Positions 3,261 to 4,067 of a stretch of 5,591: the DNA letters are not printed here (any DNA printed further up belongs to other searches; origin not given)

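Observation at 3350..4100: Packaging-specificity cassette swap: cosB, small terminase and the first ~30 codons of gpA are non-lambda, embedded in lambda-like DNA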

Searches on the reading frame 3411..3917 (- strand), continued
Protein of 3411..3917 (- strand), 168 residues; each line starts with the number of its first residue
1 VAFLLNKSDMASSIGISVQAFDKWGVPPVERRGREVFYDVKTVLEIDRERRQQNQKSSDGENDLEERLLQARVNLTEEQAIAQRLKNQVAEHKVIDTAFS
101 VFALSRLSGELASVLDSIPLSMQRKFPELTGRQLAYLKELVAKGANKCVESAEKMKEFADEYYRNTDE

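Call 76: fold_search(model_id=the predicted structure, library=pdb)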
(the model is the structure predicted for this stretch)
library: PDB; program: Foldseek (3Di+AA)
matches with E <= 10: 129; with E <= 0.001: 0
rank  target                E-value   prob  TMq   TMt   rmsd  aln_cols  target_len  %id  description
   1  3ucs_A                8.0e-02  0.99  0.28  0.44  10.2        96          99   19  Crystal structure of the complex between CBPA J-domain and CBPM (released 2013-07-03)
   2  5d90_C                4.4e-01  0.28  0.19  0.23  15.5       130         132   18  Crystal structure of HiNmlR, a MerR family regulator lacking the sensor domain, bound to promoter DNA (released 2016-06-29)
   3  6ama_Y                8.1e-01  0.82  0.22  0.54   2.7        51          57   16  Structure of S. coelicolor/S. venezuelae BldC-smeA-ssfA complex to 3.09 Angstrom (released 2018-03-28)
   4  1wa8_MODEL_1_A        8.1e-01  0.54  0.23  0.35   4.6        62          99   18  Solution Structure of the CFP-10.ESAT-6 Complex. Major Virulence Determinants of Pathogenic Mycobacteria (released 2005-06-27)
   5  5ew5_A                9.1e-01  0.44  0.34  0.15  13.4       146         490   19  Crystal Structure of Colicin E9 In Complex with Its Immunity Protein Im9 (released 2016-07-20)
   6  8a7f_A                1.2e+00  0.21  0.20  0.12   8.2        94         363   11  Crystal structure of a chimeric LOV-Histidine kinase SB2F1-I66R mutant (asymmetrical variant, trigonal form with long  (released 2024-01-10)
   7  5d56_F                1.5e+00  0.30  0.25  0.42   9.0        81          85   18  In meso in situ serial X-ray crystallography structure of diacylglycerol kinase, DgkA, at 100 K (released 2016-01-13)
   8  3ze3_F                1.5e+00  0.30  0.27  0.44   8.8        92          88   17  Crystal structure of the integral membrane diacylglycerol kinase - delta7 (released 2013-05-22)
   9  9fb1_A                1.6e+00  0.23  0.22  0.25   5.2        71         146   22  Crystal structure of Rv2242 regulator N-terminal fragment (1-160) (released 2024-12-18)
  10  4uyo_E                1.6e+00  0.21  0.25  0.37  14.7       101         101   17  Structure of delta7-DgkA in 7.9 MAG by serial femtosecond crystatallography to 2.18 angstrom resolution (released 2015-09-30)
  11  8a6x_B                1.8e+00  0.15  0.20  0.11   8.7        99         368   11  Crystal structure of a chimeric LOV-Histidine kinase SB2F1 (asymmetrical variant, trigonal form with long c axis) (released 2024-01-10)
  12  7n0e_B                1.9e+00  0.20  0.19  0.17   5.2        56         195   12  Co-complex of the histidine kinase region of RetS and the dimerization and histidine phosphotransfer domain of GacS (released 2022-03-09)
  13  4jlr_C                2.1e+00  0.57  0.31  0.49   3.6        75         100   16  Crystal structure of a designed Respiratory Syncytial Virus Immunogen in complex with Motavizumab (released 2014-02-05)
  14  5dwk_E                2.1e+00  0.41  0.26  0.44   3.3        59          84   19  Diacylglycerol Kinase solved by multi crystal multi orientation native SAD (released 2016-03-23)
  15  6s1k_E                2.3e+00  0.35  0.31  0.45   6.1        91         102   13  E. coli Core Signaling Unit, carrying QQQQ receptor mutation (released 2020-01-22)
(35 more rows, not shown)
